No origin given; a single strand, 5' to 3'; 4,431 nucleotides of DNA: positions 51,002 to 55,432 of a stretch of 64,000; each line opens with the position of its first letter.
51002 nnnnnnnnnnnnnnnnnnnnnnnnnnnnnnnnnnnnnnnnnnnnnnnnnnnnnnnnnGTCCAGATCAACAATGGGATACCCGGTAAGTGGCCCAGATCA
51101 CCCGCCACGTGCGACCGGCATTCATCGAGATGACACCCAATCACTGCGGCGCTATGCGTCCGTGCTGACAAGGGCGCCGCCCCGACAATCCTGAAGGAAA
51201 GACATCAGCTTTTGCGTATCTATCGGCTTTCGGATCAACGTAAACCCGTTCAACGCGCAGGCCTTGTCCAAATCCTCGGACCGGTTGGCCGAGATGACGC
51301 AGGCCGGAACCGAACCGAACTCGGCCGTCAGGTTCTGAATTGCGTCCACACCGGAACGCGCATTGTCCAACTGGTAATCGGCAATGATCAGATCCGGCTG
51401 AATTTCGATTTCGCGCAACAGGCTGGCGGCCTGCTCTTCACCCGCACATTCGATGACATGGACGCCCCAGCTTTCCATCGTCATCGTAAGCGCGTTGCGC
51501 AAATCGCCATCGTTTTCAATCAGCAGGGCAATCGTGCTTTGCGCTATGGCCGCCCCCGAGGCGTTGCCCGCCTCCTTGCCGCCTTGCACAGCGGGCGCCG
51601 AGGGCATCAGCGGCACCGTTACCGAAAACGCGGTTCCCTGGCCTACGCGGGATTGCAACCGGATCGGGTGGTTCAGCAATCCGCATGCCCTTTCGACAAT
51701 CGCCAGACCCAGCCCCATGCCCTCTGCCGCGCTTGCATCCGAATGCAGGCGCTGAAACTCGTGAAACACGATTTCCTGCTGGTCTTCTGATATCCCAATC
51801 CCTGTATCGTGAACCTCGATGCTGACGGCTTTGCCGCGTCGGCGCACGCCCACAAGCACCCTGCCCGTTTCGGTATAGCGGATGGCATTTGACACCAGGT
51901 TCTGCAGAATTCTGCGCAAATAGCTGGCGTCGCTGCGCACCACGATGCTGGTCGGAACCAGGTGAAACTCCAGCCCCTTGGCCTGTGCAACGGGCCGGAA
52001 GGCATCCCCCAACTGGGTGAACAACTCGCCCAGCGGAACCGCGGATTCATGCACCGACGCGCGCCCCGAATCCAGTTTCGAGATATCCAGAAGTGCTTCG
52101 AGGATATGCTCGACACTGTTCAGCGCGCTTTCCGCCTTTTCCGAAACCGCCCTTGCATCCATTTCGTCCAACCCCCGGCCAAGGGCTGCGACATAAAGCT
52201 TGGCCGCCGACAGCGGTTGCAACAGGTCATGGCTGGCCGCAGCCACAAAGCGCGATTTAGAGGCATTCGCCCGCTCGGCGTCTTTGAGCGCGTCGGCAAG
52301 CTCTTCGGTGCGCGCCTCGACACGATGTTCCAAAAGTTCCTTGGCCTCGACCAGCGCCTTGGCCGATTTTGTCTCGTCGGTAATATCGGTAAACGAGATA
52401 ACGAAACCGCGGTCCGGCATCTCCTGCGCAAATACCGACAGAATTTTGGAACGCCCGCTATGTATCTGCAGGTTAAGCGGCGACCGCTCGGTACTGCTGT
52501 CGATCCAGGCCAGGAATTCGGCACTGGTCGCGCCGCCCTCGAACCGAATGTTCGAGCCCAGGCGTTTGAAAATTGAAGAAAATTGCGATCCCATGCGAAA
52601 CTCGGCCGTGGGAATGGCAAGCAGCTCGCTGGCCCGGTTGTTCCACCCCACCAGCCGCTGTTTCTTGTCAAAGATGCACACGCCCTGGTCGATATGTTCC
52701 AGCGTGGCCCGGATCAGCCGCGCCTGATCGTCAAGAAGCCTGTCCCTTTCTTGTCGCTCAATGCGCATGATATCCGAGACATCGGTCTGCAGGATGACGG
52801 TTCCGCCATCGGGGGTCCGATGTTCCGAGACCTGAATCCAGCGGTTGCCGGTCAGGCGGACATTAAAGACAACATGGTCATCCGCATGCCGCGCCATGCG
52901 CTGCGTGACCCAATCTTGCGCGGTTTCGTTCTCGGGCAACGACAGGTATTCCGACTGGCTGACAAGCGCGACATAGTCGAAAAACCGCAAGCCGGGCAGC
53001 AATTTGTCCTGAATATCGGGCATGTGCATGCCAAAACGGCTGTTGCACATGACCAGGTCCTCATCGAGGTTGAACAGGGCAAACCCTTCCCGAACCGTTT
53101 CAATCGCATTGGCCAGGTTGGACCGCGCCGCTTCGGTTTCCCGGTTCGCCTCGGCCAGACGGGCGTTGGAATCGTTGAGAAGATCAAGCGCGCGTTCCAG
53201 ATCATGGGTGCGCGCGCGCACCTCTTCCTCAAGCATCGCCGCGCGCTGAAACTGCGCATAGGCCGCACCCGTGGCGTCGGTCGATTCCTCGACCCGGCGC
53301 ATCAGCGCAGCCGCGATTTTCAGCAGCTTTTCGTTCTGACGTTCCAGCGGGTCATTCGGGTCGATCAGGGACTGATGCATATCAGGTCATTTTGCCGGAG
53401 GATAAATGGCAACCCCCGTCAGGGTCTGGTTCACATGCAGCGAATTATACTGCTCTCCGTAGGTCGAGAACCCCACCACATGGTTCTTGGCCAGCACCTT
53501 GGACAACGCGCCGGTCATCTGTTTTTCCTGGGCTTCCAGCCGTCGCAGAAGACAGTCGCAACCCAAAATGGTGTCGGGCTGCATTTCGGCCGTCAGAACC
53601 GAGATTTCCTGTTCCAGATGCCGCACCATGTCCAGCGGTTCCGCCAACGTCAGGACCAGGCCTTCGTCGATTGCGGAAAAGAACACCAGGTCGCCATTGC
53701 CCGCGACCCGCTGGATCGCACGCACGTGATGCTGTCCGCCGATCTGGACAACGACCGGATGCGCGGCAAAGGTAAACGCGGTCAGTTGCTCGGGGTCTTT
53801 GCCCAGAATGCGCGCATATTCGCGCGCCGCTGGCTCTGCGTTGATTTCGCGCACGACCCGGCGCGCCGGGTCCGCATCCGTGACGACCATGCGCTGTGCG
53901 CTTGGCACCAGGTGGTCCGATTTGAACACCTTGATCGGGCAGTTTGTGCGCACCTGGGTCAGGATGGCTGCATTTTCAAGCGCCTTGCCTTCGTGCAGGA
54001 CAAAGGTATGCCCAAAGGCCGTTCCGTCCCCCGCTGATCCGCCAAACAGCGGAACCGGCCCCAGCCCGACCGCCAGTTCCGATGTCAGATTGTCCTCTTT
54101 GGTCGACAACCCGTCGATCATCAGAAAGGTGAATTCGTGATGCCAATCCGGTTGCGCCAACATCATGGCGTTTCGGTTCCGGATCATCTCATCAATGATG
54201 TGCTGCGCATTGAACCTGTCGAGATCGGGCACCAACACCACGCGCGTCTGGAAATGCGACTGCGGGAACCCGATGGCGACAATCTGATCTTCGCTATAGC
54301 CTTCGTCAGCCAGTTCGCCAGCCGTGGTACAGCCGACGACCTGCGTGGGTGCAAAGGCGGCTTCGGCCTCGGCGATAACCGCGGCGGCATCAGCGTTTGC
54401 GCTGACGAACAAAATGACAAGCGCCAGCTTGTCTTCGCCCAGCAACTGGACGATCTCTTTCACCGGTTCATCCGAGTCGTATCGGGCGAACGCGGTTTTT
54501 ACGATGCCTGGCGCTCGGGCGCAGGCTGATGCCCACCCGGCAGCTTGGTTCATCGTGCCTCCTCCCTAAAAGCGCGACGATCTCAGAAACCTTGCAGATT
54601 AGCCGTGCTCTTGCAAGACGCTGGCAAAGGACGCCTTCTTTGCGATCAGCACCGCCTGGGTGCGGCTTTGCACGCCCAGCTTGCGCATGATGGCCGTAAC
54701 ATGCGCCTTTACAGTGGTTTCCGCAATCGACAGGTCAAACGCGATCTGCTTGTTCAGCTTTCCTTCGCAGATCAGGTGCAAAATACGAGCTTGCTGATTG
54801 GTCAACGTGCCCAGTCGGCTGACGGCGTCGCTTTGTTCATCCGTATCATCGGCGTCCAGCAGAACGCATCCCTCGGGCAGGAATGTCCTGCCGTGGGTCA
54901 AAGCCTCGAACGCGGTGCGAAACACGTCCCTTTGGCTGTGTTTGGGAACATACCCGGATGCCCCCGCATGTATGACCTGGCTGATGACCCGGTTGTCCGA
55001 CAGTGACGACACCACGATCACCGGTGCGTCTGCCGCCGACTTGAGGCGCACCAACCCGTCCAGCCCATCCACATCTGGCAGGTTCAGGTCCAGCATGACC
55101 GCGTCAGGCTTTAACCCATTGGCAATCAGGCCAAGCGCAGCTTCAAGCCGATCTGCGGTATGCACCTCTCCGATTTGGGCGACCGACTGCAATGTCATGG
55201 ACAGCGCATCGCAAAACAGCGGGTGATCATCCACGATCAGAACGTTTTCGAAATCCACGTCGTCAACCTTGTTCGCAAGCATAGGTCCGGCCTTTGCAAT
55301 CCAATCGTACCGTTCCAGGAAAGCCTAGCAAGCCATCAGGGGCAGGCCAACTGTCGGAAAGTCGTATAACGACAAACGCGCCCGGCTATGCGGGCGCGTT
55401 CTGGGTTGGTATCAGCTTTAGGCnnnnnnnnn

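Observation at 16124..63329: Candidate regulon: a 12-bp box links pqqA, the PQQ dehydrogenase, cytochrome c and the Sel1 gene across 40 kb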

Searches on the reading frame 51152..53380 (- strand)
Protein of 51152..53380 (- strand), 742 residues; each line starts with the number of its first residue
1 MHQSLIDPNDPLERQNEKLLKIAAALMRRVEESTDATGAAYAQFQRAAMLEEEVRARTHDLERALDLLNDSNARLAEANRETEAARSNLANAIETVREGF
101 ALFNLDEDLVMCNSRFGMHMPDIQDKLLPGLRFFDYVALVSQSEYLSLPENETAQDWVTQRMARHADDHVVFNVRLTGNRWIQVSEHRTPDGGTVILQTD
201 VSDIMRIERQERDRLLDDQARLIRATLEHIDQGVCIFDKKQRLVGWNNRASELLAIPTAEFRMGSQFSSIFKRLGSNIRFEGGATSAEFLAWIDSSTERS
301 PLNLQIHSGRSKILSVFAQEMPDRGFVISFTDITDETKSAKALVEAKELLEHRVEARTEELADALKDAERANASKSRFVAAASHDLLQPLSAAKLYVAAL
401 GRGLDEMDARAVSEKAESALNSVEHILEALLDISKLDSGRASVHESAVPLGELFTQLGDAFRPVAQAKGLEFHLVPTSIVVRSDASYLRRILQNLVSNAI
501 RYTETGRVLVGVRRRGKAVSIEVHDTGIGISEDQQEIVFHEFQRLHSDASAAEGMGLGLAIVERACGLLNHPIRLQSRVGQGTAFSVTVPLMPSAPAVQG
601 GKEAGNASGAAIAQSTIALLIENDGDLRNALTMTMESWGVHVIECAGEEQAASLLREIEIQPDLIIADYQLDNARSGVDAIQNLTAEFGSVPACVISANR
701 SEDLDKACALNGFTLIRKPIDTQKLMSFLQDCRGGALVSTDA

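Call 9: search_protein_families(library=pfam, proteins=[window:51152-53380:-])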
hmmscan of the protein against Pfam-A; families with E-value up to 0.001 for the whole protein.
window:51152-53380:- (742 aa): 5 families
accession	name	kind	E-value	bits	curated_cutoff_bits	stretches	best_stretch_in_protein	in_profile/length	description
PF12860.13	PAS_7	-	8.9e-42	142.3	27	2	227-339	1-113/115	PAS fold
PF02518.31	HATPase_c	-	1.1e-24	87.4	26.4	1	484-591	2-109/111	Histidine kinase-, DNA gyrase B-, and HSP90-like ATPase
PF00512.31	HisKA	-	1.4e-11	44.7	26.9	1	374-439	1-66/66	His Kinase A (phospho-acceptor) domain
PF00072.30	Response_reg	-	9.9e-11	42.2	30.2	1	619-728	2-109/111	Response regulator receiver domain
PF13188.13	PAS_8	-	2.6e-06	27.6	21.8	0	222-267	2-43/65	PAS domain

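Call 40: search_protein_families(library=ncbifam, proteins=[window:51152-53380:-], max_evalue=0.000001)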
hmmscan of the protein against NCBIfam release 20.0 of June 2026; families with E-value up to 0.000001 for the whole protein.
window:51152-53380:- (742 aa): 74 families (the best 25 are shown)
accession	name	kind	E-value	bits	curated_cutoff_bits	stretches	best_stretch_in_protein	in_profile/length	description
NF041831.1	NO_HK_NahK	exception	5.6e-128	428.2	1500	2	353-727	475-848/854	hybrid sensor histidine kinase/response regulator NahK/ErcS'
NF041832.1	near_NosP_CTERM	subfamily_domain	3.8e-111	371.7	400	1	369-731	1-368/370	NahK/ErcS family hybrid sensor histidine kinase/response regulator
TIGR02956.1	TMAO_torS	equivalog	3.8e-48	164.3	676.5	1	336-731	411-818/967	TMAO reductase system sensor histidine kinase/response regulator TorS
NF041947.1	LuxQ_Vibrio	equivalog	6e-45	153.4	1200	1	328-730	427-836/843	quorum-sensing autoinducer 2 sensor kinase/phosphatase LuxQ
NF046044.1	PnpS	equivalog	3.4e-44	151.4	400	1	368-590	163-390/390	two-component system histidine kinase PnpS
NF011874.0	PRK15347.1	equivalog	1.1e-40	139.5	852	1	346-596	369-619/921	two component system sensor kinase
TIGR02966.1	phoR_proteo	equivalog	5.6e-40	137.4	334.2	1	366-588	105-332/333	phosphate regulon sensor histidine kinase PhoR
NF033092.0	HK_WalK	equivalog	1e-37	130.1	725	1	367-590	364-593/594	cell wall metabolism sensor histidine kinase WalK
NF008302.0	PRK11091.1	equivalog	1.2e-36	126.2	838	1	367-731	275-641/779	aerobic respiration two-component sensor histidine kinase ArcB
NF038297.2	hybrid_HK_HrmK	equivalog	1.5e-34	119.6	725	1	340-729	202-604/607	hybrid histidine kinase/response regulator HrmK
NF047874.1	MASE3_PAS_HK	subfamily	4.9e-34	118.1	560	1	208-591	252-625/655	MASE3 domain-containing sensor histidine kinase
NF040691.1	MtrAB_MtrB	equivalog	7.1e-34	117.7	450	1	358-594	254-495/507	MtrAB system histidine kinase MtrB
NF008318.0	PRK11107.1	equivalog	2.7e-33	115.1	890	1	342-731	261-648/920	two-component sensor histidine kinase BarA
NF041735.1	hist_kin_RppB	equivalog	1.2e-32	113.2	400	1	375-590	216-438/438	two-component system sensor histidine kinase RppB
NF041880.1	EPS_EpsF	equivalog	4.5e-32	111.2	900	1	367-590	266-492/492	response regulator EpsF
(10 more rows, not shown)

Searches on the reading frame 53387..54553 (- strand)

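Call 9: search_protein_families(library=pfam, proteins=[window:53387-54553:-])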
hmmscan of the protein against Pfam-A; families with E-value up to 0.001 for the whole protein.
window:53387-54553:- (388 aa): 2 families
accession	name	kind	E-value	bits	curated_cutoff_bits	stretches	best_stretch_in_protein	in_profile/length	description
PF08495.15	FIST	-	6.9e-44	150.4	23.2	1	45-240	2-189/189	FIST N domain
PF10442.14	FIST_C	-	4.3e-20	72.6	28.5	1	242-370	1-131/131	FIST C domain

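Call 28: search_protein_families(library=ncbifam, proteins=[window:53387-54553:-], max_evalue=0.00001)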
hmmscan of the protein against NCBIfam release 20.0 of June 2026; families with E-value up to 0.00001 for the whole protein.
window:53387-54553:- (388 aa): 1 family
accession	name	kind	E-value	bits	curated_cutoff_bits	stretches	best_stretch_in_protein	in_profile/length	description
NF041558.1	NosP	equivalog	1.1e-120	403.1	450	1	25-383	6-367/368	nitric oxide-sensing protein NosP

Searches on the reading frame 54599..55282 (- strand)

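Call 9: search_protein_families(library=pfam, proteins=[window:54599-55282:-])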
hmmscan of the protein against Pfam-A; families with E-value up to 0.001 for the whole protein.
window:54599-55282:- (227 aa): 2 families
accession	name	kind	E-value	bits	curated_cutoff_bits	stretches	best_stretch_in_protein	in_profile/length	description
PF00072.30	Response_reg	-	4.4e-21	75.6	30.2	1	14-124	1-109/111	Response regulator receiver domain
PF00196.25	GerE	-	4.9e-19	68.1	23.5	1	159-214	2-57/57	Bacterial regulatory proteins, luxR family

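Call 28: search_protein_families(library=ncbifam, proteins=[window:54599-55282:-], max_evalue=0.00001)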
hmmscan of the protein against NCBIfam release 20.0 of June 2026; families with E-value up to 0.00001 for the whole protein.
window:54599-55282:- (227 aa): 46 families (the best 25 are shown)
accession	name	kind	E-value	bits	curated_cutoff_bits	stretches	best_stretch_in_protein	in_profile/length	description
NF041830.1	RR_TF_ErdR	exception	8.6e-46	156.3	390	1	13-215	3-206/213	response regulator transcription factor ErdR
NF007935.0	PRK10651.1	equivalog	5.6e-34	117.2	250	1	12-214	7-210/216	two-component system response regulator NarL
NF052445.1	RespRegMctR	equivalog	2.2e-33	115.4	300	1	13-210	3-195/205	two-component system response regulator MctR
NF011896.0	PRK15369.1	equivalog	1.1e-30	106.8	242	1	13-216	5-206/211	two component system response regulator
NF047785.1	respo_reg_MadR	equivalog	3.3e-28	98.5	300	1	14-217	3-206/209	MadR family response regulator transcription factor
NF007708.0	PRK10403.1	equivalog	4.6e-27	94.9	343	1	13-213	8-207/215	nitrate/nitrite response regulator protein NarP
NF007403.0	PRK09935.1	equivalog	2.2e-21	76.4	271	1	13-215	5-205/210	fimbria biosynthesis transcriptional regulator FimZ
NF007419.0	PRK09958.1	equivalog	1.3e-20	73.8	251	1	13-216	2-200/204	acid-sensing system DNA-binding response regulator EvgA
NF006900.1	PRK09390.1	equivalog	5.8e-18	65.1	255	1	13-215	6-198/203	response regulator FixJ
NF007018.1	PRK09483.1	equivalog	1.4e-16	60.8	280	1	13-210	3-199/217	UvrY/SirA/GacA family response regulator transcription factor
NF001965.0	PRK00742.1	subfamily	4.7e-14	52.4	293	1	14-118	6-111/357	chemotaxis-specific protein-glutamate methyltransferase CheB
NF007685.0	PRK10360.1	equivalog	1.4e-12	47.8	258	1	17-206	7-184/196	response regulator transcription factor UhpA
NF041866.1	EpsW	equivalog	4.5e-12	45.7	200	1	10-121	4-117/131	exopolysaccharide biosynthesis response regulator EpsW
TIGR03020.2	EpsA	equivalog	9.7e-12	45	170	1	151-212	182-243/247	XrtB/PEP-CTERM-associated transcriptional regulator EpsA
NF003420.0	PRK04841.1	equivalog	2.3e-11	42.5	537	1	156-216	835-895/903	HTH-type transcriptional regulator MalT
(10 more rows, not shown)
